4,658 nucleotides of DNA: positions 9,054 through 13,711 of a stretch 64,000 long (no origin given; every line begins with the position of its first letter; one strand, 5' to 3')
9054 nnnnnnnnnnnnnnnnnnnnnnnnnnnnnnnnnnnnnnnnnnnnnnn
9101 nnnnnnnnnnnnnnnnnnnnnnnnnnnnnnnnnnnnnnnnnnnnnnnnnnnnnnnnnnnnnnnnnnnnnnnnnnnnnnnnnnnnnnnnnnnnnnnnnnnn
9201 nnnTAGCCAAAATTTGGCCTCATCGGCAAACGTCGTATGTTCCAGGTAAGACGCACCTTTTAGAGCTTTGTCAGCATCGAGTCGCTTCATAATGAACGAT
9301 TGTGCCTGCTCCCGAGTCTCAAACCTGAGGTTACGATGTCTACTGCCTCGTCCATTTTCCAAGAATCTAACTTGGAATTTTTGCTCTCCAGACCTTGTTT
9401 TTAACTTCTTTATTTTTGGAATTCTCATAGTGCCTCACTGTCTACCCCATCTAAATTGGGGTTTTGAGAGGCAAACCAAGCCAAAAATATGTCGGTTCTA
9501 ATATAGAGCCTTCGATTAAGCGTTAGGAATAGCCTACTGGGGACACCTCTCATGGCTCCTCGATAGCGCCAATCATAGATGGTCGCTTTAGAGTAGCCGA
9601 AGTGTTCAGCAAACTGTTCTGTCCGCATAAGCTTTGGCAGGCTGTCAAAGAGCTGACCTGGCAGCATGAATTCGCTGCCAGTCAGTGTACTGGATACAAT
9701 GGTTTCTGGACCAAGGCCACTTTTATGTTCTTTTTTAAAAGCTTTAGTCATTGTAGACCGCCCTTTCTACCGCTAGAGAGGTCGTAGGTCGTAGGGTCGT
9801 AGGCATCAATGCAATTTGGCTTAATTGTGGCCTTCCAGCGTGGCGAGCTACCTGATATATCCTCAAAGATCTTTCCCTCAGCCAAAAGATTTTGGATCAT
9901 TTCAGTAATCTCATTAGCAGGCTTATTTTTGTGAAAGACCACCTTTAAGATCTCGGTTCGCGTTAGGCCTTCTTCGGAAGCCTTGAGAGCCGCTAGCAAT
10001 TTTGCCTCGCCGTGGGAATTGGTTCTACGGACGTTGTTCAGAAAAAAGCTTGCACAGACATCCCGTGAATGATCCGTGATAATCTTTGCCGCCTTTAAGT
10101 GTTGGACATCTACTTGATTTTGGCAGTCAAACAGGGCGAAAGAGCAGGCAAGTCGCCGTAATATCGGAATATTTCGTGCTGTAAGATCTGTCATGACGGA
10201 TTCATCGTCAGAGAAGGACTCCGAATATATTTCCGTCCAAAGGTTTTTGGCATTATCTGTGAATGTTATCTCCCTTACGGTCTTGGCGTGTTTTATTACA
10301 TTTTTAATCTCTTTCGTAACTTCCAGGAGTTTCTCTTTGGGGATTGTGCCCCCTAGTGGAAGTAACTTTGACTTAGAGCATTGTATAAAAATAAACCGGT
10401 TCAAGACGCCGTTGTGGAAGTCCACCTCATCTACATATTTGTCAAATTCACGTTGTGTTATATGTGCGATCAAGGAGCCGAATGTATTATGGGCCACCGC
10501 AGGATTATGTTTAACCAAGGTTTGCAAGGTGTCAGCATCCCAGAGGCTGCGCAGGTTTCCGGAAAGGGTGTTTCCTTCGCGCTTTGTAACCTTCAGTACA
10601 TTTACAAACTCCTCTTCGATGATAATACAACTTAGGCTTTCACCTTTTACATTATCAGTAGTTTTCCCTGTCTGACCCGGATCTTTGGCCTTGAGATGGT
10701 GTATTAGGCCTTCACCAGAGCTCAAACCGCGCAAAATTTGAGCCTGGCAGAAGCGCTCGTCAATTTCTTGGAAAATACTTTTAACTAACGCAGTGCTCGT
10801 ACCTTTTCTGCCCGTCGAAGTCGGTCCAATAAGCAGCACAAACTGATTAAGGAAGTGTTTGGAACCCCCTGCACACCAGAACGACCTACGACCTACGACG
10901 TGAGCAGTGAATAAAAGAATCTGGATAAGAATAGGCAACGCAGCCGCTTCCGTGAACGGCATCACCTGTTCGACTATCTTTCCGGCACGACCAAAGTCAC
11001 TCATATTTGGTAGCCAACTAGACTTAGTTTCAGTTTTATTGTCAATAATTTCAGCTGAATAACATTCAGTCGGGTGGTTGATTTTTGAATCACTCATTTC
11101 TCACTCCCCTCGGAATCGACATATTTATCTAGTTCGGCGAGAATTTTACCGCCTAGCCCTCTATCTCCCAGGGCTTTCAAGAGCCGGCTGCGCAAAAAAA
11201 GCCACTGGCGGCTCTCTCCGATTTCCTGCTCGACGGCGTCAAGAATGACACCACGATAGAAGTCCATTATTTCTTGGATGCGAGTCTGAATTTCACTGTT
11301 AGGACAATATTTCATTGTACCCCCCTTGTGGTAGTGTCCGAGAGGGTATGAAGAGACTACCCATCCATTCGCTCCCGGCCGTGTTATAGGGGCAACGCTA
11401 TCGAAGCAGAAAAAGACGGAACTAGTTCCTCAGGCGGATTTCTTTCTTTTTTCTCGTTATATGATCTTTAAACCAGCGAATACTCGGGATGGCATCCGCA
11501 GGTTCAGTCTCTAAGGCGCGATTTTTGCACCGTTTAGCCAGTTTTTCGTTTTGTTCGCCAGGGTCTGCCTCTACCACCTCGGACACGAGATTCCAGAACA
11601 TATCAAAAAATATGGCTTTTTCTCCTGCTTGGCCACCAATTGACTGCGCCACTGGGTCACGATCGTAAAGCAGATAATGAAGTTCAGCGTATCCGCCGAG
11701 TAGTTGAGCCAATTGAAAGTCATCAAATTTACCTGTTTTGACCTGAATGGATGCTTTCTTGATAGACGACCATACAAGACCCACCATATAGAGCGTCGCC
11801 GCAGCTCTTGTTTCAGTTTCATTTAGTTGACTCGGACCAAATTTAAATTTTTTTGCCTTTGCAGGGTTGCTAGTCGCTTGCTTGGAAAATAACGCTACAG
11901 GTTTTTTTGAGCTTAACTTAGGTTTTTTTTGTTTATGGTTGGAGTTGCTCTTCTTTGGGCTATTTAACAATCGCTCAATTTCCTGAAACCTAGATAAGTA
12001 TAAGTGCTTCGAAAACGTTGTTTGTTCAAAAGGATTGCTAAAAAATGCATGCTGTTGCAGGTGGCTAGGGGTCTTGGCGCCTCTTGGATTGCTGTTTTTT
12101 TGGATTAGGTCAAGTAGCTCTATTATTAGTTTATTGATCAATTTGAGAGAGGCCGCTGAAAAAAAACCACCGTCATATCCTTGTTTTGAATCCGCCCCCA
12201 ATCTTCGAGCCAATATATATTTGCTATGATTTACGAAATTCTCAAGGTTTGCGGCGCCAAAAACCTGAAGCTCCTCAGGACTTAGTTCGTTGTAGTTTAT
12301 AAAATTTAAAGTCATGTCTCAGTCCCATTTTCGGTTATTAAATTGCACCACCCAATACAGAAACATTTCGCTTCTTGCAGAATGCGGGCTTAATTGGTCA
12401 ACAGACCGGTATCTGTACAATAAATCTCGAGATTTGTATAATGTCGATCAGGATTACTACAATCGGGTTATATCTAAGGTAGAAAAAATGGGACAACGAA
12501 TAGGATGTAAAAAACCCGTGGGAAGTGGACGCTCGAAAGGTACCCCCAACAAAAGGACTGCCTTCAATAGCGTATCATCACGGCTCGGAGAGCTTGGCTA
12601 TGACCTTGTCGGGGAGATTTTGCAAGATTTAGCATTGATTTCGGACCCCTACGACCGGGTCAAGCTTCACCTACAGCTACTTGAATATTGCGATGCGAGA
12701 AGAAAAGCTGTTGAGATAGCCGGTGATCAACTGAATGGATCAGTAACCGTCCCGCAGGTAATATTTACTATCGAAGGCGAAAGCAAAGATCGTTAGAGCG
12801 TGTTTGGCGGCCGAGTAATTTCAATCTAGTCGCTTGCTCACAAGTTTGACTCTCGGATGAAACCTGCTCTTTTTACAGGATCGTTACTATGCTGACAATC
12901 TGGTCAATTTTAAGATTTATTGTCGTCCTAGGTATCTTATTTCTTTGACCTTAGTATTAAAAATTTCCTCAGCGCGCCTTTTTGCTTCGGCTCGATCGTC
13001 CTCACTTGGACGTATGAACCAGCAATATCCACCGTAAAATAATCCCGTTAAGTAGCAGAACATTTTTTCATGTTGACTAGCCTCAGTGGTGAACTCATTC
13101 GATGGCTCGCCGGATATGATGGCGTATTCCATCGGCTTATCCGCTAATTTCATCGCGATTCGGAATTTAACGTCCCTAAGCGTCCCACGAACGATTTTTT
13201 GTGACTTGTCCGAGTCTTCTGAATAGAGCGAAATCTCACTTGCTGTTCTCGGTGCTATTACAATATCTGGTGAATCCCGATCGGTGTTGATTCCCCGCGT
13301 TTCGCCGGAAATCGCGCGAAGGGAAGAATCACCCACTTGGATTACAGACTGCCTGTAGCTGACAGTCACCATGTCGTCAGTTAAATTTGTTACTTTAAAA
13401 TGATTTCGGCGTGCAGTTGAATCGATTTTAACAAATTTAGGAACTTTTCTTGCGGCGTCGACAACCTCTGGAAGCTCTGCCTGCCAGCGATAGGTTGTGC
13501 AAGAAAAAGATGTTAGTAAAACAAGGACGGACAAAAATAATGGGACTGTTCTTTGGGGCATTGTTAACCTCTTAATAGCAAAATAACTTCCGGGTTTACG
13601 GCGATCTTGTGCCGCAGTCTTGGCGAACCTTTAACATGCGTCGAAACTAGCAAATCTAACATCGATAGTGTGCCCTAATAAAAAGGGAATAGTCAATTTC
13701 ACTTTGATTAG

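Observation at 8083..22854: ~14.6-kb integrated element at the initiator tRNA-Met gene, bounded by 154-bp direct repeats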

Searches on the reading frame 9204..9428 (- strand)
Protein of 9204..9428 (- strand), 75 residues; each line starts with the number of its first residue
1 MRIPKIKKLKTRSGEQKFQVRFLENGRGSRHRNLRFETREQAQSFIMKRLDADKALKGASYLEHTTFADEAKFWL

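Call 89: predict_structure(alignment_id=A5)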
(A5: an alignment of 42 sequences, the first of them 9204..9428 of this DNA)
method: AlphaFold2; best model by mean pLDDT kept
length: 75 residues; sequences in the alignment: 42
mean_pLDDT: 79.1   pTM: 0.54
mean pLDDT of the five models: 79.1, 78.6, 76.5, 75.4, 72.7
residues with pLDDT >= 90: 1; 70-90: 63; 50-70: 11; < 50: 0
segments of 3 or more residues with pLDDT < 50: none
pLDDT, mean of each block of 10 residues (from residue 1): 81 84 78 88 88 72 66 73
secondary structure, 60 per line:
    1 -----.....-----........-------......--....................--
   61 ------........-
elements in order: E6-10 E16-23 E31-36 H39-58 H67-74
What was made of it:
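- On Lambda-type heterobivalent integrase system: The model of residues 1-75 has three strands plus a helix at pLDDT 79 (call 89).
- The integrase N-terminal 75 aa model has a three-strand-plus-helix topology (call 89).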

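Call 91: fold_search(model_id=the predicted structure, library=pdb)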
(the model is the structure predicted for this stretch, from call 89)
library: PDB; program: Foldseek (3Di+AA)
matches with E <= 10: 358; with E <= 0.001: 0
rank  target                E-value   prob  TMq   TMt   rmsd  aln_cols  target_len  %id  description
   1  3nm7_B                2.9e-01  0.60  0.33  0.33   5.6        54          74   13  Crystal Structure of Borrelia burgdorferi Pur-alpha (released 2010-10-06)
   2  6cqk_B                3.5e-01  0.95  0.41  0.34   3.2        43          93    9  Crystal Structure of mitochondrial single-stranded DNA binding proteins from S. cerevisiae, Rim1 (Form1) (released 2018-05-30)
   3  3nm7_A                3.7e-01  0.77  0.37  0.34   4.7        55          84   13  Crystal Structure of Borrelia burgdorferi Pur-alpha (released 2010-10-06)
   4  3n8b_B                3.7e-01  0.75  0.37  0.37   5.0        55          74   13  Crystal Structure of Borrelia burgdorferi Pur-alpha (released 2010-10-06)
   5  3nm7_C                5.7e-01  0.41  0.35  0.35   8.1        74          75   14  Crystal Structure of Borrelia burgdorferi Pur-alpha (released 2010-10-06)
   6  3nm7_D                6.0e-01  0.63  0.37  0.37   4.8        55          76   13  Crystal Structure of Borrelia burgdorferi Pur-alpha (released 2010-10-06)
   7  3n8b_A                6.4e-01  0.63  0.37  0.37   4.7        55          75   13  Crystal Structure of Borrelia burgdorferi Pur-alpha (released 2010-10-06)
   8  5odn_C                6.8e-01  0.14  0.19  0.16   5.6        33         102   15  Salinibacter ruber Single-Strand Binding protein (released 2018-08-01)
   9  6cqm_E                8.1e-01  0.92  0.42  0.34   2.3        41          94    7  Crystal Structure of mitochondrial single-stranded DNA binding proteins from S. cerevisiae, Rim1 (Form2) (released 2018-05-30)
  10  6cqm_A                8.6e-01  0.84  0.41  0.33   3.2        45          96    7  Crystal Structure of mitochondrial single-stranded DNA binding proteins from S. cerevisiae, Rim1 (Form2) (released 2018-05-30)
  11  5wqv_B                8.6e-01  0.15  0.21  0.18   8.5        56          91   20  Crystal structure of PriB mutant - S55A (released 2017-11-29)
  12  5odn_A                9.2e-01  0.38  0.26  0.21   3.9        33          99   15  Salinibacter ruber Single-Strand Binding protein (released 2018-08-01)
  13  6cqo_H                9.8e-01  0.77  0.39  0.33   3.0        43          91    7  Crystal Structure of mitochondrial single-stranded DNA binding proteins from S. cerevisiae (SeMet Labeled), Rim1 (Form (released 2018-05-30)
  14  7zpj_D                1.0e+00  0.33  0.34  0.34   5.2        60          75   15  Mammalian Dicer in the "pre-dicing state" with pre-miR-15a substrate and TARBP2 subunit (released 2022-12-28)
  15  6cqk_A                1.1e+00  0.77  0.41  0.35   3.5        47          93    8  Crystal Structure of mitochondrial single-stranded DNA binding proteins from S. cerevisiae, Rim1 (Form1) (released 2018-05-30)
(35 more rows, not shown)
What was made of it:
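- On Lambda-type heterobivalent integrase system: The best Foldseek PDB E-value is 0.29 (call 91).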

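Call 93: search_protein_families(library=pfam, max_evalue=10, proteins=[window:9204-9428:-])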
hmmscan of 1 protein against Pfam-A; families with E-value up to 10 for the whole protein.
window:9204-9428:- (75 aa): 3 families
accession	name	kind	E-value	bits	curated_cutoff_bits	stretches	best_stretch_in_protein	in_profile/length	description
PF08777.17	RRM_3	-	0.003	18.1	22.9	1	19-60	27-68/102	RNA binding motif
PF08034.16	TES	-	0.026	15.2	24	1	24-51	32-57/66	Trematode eggshell synthesis protein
PF08813.17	Phage_tail_3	-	0.2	11.7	24.2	1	2-55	51-99/165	Phage tail tube protein, TTP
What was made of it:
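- On Lambda-type heterobivalent integrase system: There is no Pfam arm-binding hit (call 93).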

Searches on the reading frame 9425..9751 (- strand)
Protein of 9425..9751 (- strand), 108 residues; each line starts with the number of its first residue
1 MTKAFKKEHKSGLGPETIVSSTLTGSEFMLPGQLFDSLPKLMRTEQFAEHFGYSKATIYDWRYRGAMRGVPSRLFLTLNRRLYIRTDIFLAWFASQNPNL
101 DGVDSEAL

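Call 8: search_protein_families(library=pfam, max_evalue=0.01, proteins=[window:9425-9751:-])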
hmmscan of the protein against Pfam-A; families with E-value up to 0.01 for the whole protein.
window:9425-9751:- (108 aa): 1 family
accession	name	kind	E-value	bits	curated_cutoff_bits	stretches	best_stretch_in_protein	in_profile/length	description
PF12728.13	HTH_17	-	4e-07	30.6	27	1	41-96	1-50/51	Helix-turn-helix domain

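Call 27: search_protein_families(library=phrogs, max_evalue=0.001, proteins=[window:9425-9751:-])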
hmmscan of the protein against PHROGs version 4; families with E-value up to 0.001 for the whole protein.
window:9425-9751:- (108 aa): 1 family
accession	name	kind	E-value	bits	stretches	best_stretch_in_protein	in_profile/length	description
phrog_66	-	integration and excision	5.8e-05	23.9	1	37-100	89-147/412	excisionase and transcriptional regulator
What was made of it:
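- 9425..9751 (-): HTH_17 protein of 108 aa, a probable excisionase / AlpA-like regulator. Its gene overlaps the integrase start by 4 nt. Pfam PF12728 at 4e-7 (call 8) and PHROG 66 'excisionase and transcriptional regulator' (call 27).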

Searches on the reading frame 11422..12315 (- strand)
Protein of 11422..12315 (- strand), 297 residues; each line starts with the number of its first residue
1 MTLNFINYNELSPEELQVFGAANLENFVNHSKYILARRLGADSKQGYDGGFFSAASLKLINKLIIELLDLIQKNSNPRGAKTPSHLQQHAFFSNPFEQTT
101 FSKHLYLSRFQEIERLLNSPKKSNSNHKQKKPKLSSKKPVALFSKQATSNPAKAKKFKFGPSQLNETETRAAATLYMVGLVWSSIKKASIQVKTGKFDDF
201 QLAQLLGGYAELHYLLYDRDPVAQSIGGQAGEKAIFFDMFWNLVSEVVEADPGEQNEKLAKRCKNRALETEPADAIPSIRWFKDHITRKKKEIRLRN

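Call 8: search_protein_families(library=pfam, max_evalue=0.01, proteins=[window:11422-12315:-])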
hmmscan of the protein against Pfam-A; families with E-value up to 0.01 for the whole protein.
window:11422-12315:- (297 aa): 0 families

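Call 27: search_protein_families(library=phrogs, max_evalue=0.001, proteins=[window:11422-12315:-])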
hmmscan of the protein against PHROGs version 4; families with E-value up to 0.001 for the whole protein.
window:11422-12315:- (297 aa): 0 families

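Call 29: search_protein_families(library=padloc, max_evalue=0.001, proteins=[window:11422-12315:-])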
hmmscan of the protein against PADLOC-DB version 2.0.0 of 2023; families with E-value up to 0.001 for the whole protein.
window:11422-12315:- (297 aa): 0 families

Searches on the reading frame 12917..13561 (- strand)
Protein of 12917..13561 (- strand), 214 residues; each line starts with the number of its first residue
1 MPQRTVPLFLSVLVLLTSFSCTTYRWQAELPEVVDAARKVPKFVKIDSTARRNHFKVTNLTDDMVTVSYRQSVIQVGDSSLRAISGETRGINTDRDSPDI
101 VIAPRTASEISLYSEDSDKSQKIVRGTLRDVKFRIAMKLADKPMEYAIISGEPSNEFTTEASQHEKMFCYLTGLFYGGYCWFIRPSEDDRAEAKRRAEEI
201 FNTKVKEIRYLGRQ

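Call 8: search_protein_families(library=pfam, max_evalue=0.01, proteins=[window:12917-13561:-])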
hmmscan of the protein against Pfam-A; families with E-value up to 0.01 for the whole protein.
window:12917-13561:- (214 aa): 0 families

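Call 27: search_protein_families(library=phrogs, max_evalue=0.001, proteins=[window:12917-13561:-])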
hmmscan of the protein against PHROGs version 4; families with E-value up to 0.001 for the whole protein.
window:12917-13561:- (214 aa): 0 families

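Call 29: search_protein_families(library=padloc, max_evalue=0.001, proteins=[window:12917-13561:-])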
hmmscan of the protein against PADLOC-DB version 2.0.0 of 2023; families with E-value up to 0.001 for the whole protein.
window:12917-13561:- (214 aa): 0 families
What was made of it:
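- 12917..14292 (-): Two small ORFs (214 and 169 aa) with N-terminal hydrophobic segments followed by Cys. They look like lipoproteins or secreted proteins. No family match (calls 8, 27, 29).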
